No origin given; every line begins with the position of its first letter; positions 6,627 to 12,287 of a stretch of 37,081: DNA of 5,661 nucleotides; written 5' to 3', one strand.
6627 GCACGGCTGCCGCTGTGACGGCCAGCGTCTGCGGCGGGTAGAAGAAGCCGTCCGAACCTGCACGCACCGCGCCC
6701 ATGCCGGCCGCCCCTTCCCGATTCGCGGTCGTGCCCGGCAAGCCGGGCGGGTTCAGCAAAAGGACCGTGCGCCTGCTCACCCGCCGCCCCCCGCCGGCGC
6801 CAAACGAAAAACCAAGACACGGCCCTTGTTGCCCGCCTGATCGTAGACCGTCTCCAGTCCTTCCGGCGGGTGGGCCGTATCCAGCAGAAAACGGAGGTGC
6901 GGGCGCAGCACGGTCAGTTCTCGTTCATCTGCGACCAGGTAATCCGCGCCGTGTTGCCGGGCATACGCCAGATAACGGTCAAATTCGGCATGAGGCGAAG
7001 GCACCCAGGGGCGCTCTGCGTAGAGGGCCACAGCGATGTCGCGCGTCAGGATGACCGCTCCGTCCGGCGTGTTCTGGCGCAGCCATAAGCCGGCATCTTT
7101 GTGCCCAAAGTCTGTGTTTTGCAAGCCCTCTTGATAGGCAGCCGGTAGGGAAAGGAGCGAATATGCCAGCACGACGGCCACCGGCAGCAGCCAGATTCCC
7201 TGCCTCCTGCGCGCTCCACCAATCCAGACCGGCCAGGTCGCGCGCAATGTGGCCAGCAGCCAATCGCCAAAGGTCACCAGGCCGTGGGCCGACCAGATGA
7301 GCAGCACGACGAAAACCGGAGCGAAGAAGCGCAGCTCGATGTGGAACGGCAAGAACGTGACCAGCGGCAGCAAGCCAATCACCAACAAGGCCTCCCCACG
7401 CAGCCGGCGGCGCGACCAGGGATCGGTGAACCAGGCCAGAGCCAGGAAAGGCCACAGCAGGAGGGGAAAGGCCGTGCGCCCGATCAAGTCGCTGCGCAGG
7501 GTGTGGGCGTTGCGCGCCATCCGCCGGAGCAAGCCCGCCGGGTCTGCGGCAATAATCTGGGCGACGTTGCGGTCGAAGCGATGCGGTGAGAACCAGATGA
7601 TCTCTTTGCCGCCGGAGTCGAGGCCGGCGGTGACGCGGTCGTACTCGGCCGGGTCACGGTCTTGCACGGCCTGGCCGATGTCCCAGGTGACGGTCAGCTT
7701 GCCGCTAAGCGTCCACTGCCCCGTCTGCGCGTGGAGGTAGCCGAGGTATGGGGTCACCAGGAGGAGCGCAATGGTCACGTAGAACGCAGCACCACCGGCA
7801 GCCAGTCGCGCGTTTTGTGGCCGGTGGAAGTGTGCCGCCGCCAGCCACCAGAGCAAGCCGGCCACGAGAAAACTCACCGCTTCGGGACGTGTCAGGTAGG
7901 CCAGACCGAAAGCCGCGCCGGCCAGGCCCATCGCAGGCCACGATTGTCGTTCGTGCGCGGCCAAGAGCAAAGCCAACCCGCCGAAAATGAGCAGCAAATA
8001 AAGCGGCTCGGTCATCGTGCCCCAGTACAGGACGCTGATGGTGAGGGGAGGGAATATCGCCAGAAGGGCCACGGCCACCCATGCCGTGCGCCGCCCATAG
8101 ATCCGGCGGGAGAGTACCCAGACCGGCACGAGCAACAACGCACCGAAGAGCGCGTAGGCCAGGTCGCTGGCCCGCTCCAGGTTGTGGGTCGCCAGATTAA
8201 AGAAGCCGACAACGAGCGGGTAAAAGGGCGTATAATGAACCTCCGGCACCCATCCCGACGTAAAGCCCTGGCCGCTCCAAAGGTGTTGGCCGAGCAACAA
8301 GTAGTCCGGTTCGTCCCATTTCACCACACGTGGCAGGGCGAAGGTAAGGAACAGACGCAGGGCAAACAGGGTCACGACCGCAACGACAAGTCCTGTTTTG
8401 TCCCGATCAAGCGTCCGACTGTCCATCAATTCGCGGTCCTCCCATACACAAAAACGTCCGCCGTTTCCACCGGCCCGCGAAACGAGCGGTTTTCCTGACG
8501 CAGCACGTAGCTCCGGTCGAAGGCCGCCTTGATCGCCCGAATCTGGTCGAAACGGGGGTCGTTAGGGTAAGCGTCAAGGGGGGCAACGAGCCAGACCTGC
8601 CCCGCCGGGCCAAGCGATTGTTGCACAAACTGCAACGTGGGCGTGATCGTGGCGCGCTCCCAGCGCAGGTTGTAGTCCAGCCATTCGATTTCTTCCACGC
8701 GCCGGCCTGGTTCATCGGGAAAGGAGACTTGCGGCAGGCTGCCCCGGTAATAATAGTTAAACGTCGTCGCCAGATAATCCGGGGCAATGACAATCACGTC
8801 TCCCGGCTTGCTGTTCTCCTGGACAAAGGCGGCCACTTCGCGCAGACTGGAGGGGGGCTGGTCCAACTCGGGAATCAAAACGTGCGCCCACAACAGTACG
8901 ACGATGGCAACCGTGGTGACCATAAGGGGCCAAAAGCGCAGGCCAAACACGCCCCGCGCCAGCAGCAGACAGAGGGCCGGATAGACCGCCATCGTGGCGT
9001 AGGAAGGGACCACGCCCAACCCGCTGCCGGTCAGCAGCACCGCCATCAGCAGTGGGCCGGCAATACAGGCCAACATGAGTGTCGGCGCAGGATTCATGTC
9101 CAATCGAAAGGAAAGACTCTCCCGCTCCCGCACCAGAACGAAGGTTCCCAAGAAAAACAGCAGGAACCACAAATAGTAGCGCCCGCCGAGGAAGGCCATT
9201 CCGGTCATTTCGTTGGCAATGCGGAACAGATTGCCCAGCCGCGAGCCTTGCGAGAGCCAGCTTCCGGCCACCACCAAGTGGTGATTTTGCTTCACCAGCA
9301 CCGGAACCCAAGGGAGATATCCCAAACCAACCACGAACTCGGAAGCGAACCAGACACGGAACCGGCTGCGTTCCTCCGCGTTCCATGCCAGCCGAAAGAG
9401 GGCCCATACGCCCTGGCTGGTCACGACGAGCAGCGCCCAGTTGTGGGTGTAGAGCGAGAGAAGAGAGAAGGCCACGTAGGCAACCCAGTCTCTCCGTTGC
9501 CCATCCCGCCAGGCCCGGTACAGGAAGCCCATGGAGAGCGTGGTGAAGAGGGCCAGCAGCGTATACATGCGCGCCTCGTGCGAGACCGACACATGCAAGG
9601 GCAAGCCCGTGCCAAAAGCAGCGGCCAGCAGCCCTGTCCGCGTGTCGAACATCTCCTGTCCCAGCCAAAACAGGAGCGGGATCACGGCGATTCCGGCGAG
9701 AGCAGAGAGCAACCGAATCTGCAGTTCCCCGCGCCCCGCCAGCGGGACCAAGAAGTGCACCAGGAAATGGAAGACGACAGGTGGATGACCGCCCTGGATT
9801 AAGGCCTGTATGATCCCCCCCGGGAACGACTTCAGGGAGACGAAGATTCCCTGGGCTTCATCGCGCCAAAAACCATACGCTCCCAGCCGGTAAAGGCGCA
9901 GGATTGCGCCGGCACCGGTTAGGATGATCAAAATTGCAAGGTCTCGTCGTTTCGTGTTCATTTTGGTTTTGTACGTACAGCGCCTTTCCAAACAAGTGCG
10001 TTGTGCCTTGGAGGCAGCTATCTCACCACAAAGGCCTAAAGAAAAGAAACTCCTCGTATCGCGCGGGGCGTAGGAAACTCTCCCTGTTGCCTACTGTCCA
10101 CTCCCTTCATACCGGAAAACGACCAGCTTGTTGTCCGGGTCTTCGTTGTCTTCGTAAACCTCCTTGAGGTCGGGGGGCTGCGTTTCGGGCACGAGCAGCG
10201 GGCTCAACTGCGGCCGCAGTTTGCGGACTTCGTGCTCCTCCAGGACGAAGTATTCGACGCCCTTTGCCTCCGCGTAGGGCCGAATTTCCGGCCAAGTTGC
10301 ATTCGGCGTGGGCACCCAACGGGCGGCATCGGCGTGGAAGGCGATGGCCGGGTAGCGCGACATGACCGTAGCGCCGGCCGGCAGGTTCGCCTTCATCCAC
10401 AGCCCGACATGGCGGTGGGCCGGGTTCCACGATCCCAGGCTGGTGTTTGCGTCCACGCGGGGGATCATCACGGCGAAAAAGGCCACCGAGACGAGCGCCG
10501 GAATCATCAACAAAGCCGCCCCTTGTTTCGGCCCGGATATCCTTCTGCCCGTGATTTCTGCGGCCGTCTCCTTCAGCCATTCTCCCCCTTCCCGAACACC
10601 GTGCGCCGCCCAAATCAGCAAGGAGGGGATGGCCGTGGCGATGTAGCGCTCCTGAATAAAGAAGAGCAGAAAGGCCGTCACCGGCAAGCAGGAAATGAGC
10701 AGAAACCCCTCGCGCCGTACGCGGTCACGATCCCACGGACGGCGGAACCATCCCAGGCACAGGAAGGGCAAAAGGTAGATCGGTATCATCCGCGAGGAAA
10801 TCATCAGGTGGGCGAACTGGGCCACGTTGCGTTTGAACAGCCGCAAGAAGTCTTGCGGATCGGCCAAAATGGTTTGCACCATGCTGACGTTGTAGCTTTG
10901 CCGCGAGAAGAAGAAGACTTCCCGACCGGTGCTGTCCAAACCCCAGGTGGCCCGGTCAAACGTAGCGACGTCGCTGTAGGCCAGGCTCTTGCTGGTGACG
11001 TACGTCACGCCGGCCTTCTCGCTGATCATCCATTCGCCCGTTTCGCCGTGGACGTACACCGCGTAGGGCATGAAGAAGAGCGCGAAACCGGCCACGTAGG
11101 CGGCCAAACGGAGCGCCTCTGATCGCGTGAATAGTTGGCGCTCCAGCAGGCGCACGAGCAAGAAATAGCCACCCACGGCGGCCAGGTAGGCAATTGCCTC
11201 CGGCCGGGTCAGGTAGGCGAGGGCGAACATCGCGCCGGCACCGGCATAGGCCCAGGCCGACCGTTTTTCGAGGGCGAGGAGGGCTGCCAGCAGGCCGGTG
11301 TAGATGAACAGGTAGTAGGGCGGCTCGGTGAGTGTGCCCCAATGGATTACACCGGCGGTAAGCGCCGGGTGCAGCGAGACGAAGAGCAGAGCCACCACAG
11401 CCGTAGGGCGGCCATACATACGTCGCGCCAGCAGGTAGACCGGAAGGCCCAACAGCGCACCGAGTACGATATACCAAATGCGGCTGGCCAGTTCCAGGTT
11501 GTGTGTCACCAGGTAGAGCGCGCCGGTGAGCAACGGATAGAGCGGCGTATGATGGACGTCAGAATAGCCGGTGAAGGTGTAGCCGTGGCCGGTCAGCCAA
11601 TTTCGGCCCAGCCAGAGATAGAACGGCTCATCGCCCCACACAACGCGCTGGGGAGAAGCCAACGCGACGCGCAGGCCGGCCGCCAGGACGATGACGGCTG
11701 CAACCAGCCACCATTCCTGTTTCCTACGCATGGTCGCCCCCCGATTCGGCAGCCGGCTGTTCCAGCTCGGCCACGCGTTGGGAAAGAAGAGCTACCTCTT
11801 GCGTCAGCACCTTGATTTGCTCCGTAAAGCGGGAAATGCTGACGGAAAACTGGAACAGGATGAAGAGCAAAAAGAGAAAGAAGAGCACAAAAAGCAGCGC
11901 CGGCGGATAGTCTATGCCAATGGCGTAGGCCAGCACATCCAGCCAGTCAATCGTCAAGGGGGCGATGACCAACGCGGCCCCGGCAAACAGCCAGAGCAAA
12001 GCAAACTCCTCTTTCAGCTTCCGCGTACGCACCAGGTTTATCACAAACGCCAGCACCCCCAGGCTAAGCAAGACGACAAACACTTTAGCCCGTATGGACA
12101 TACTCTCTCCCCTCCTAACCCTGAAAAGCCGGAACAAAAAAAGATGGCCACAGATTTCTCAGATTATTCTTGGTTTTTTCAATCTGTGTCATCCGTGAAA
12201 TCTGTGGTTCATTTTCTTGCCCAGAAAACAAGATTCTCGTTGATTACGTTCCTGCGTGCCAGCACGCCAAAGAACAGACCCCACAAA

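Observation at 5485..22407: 17-kb, 13-gene translationally coupled GT-C operon: candidate undescribed extracytoplasmic glycosylation or lipoglycan system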

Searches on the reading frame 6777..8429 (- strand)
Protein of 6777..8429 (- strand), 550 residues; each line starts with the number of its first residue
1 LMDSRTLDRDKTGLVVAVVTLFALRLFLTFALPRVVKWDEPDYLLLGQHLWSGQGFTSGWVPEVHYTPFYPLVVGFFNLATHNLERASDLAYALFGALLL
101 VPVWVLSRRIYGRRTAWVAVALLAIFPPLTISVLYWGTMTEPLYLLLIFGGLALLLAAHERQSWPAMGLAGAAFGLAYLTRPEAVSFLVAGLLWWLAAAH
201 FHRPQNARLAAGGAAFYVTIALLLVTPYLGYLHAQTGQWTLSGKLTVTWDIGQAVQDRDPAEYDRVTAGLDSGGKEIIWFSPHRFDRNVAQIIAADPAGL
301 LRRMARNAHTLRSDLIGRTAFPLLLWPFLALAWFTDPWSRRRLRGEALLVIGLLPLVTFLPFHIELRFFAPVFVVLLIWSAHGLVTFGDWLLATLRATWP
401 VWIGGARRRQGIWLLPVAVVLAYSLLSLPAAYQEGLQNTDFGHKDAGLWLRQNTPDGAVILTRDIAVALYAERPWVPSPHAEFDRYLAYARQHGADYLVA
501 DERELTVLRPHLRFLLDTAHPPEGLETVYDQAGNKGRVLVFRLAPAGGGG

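Call 4: search_protein_families(library=pfam, proteins=[window:6777-8429:-], max_evalue=0.01)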
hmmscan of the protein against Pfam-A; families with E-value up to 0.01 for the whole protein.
window:6777-8429:- (550 aa): 2 families
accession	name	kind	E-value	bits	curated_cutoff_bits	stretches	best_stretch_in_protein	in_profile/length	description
PF13231.12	PMT_2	-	1.9e-12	48.1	26.1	1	67-229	3-158/160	Dolichyl-phosphate-mannose-protein mannosyltransferase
PF20604.3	DUF6798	-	0.004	17.3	26.9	0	445-476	5-38/61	Domain of unknown function (DUF6798)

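Call 6: search_protein_families(library=ncbifam, proteins=[window:6777-8429:-], max_evalue=0.001)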
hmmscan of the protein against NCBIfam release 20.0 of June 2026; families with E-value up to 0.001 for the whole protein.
window:6777-8429:- (550 aa): 2 families
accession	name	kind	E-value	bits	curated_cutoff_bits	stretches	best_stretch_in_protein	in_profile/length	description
TIGR04154.1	archaeo_STT3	subfamily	6e-08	31.5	450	1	64-225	67-255/831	oligosaccharyl transferase, archaeosortase A system-associated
NF047440.1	LA3751_2_3_fam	subfamily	2.9e-05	23.1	200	1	94-233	103-246/460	LA_3751/LA_3752 family putative glycosyltransferase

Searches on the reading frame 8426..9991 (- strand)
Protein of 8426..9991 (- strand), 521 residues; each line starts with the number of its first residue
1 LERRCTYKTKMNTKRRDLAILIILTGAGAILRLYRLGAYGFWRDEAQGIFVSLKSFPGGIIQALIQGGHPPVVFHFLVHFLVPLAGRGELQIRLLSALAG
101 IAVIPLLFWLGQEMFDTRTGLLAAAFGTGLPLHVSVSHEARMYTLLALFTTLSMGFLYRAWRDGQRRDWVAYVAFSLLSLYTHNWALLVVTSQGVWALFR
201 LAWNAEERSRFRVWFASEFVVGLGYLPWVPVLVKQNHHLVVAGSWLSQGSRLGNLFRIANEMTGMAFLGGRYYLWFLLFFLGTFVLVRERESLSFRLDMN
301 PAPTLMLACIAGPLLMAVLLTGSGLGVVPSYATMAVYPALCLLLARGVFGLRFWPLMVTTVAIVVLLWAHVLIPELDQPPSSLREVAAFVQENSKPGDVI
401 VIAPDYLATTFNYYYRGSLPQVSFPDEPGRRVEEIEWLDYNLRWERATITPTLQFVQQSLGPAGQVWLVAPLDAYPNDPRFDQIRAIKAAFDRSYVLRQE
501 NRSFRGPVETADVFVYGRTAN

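Call 4: search_protein_families(library=pfam, proteins=[window:8426-9991:-], max_evalue=0.01)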
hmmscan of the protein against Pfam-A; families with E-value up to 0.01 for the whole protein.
window:8426-9991:- (521 aa): 1 family
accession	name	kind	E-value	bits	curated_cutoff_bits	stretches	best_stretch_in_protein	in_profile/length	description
PF13231.12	PMT_2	-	2.5e-12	47.8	26.1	1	69-200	2-132/160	Dolichyl-phosphate-mannose-protein mannosyltransferase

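Call 6: search_protein_families(library=ncbifam, proteins=[window:8426-9991:-], max_evalue=0.001)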
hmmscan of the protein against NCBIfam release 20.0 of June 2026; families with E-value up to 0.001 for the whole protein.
window:8426-9991:- (521 aa): 0 families

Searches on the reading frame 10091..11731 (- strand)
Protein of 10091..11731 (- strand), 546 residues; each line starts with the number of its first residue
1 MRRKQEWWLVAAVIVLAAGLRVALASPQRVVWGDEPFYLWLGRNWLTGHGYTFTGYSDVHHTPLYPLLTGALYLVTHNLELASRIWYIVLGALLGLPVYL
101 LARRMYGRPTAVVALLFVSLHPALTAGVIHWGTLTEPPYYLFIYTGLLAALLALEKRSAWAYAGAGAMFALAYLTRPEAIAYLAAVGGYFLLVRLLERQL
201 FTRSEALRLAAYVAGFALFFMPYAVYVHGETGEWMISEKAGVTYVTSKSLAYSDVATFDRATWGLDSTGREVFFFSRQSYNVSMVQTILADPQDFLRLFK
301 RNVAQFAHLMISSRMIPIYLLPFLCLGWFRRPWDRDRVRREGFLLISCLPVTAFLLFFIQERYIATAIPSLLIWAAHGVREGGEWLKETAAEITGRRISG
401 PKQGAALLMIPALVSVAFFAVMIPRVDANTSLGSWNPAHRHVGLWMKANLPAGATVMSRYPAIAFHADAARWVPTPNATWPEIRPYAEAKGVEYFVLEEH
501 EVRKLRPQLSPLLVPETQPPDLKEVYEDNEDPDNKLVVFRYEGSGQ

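Call 3: search_protein_families(library=pfam, proteins=[window:10091-11731:-], max_evalue=0.01)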
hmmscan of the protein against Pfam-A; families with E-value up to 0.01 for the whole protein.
window:10091-11731:- (546 aa): 1 family
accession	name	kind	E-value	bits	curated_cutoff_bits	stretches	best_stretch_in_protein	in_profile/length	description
PF13231.12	PMT_2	-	6.4e-13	49.6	26.1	1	60-219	1-154/160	Dolichyl-phosphate-mannose-protein mannosyltransferase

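Call 5: search_protein_families(library=ncbifam, proteins=[window:10091-11731:-], max_evalue=0.001)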
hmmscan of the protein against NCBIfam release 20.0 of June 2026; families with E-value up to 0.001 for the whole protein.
window:10091-11731:- (546 aa): 1 family
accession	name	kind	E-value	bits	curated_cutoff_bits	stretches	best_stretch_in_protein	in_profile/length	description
TIGR04154.1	archaeo_STT3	subfamily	0.00042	18.8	450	0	58-214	66-246/831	oligosaccharyl transferase, archaeosortase A system-associated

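Call 18: search_solved_structures(query=window:10091-11731:-, max_evalue=1)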
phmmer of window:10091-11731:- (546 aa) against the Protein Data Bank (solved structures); distinct sequences matched with E-value up to 1: 1.
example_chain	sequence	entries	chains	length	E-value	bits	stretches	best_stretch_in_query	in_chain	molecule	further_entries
4cit_A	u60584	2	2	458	0.8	11.2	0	440-527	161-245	VANADIUM-DEPENDENT HALOPEROXIDASE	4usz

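Call 52: search_solved_structures(query=A3, max_evalue=1, show_alignments=1)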
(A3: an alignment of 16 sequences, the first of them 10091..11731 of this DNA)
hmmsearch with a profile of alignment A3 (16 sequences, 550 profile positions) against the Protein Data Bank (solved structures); distinct sequences matched with E-value up to 1: 0.

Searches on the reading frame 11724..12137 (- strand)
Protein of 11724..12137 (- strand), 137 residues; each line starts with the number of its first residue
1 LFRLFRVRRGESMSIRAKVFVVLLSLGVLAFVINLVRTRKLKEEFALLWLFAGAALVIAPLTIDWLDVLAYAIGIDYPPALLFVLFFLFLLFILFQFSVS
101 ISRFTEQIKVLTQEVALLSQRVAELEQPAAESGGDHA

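Call 3: search_protein_families(library=pfam, proteins=[window:11724-12137:-], max_evalue=0.01)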
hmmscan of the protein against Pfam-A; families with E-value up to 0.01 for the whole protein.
window:11724-12137:- (137 aa): 2 families
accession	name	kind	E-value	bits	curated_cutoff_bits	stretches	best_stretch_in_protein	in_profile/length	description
PF10066.14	DUF2304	-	1.3e-23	83.7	25.5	1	18-120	3-105/106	Uncharacterized conserved protein (DUF2304)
PF04977.20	DivIC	-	0.0041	17.3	28.9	0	84-128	2-46/80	Septum formation initiator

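Call 5: search_protein_families(library=ncbifam, proteins=[window:11724-12137:-], max_evalue=0.001)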
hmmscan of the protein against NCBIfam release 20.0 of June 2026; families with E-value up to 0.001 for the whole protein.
window:11724-12137:- (137 aa): 0 families
